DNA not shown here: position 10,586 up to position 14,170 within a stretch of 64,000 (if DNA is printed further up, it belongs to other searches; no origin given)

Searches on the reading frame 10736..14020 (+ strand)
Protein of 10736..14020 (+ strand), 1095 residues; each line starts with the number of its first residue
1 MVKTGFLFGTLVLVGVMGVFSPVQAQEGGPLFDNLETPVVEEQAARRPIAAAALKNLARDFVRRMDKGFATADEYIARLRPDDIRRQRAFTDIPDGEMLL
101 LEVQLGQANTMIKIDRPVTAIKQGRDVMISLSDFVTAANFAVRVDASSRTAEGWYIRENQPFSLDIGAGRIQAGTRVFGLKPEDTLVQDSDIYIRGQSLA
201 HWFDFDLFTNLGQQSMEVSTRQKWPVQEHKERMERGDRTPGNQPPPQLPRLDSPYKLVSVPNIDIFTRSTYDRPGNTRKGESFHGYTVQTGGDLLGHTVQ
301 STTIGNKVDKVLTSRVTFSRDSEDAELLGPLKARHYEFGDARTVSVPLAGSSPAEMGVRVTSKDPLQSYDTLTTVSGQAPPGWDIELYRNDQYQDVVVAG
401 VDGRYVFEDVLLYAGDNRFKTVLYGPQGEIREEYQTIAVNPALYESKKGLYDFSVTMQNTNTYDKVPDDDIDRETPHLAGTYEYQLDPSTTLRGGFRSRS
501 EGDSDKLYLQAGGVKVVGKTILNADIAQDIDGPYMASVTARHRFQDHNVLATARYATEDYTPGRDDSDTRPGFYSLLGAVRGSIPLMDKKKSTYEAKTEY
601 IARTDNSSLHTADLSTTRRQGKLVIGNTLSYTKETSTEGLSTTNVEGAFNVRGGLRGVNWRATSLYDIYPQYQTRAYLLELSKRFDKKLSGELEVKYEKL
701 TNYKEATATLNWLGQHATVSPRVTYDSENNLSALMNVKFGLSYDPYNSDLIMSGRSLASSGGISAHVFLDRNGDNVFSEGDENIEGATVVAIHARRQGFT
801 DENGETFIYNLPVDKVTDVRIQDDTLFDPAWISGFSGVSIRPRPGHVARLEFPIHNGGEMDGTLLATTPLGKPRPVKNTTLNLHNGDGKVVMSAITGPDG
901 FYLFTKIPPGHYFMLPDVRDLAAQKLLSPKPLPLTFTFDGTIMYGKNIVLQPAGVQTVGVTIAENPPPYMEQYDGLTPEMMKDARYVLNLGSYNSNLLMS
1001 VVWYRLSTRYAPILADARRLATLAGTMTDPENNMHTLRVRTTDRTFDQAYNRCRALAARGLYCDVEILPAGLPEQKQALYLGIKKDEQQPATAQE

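Call 18: search_protein_families(library=pfam, proteins=[window:10736-14020:+], max_evalue=0.001)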
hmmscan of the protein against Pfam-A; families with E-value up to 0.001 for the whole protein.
window:10736-14020:+ (1095 aa): 2 families
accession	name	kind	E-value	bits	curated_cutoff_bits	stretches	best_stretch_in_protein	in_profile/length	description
PF13620.12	CarboxypepD_reg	-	1.3e-06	29.1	32.3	0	874-912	12-50/82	Carboxypeptidase regulatory-like domain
PF17210.9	SdrD_B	-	2.2e-06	28.3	29.7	0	874-913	22-61/112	SdrD B-like domain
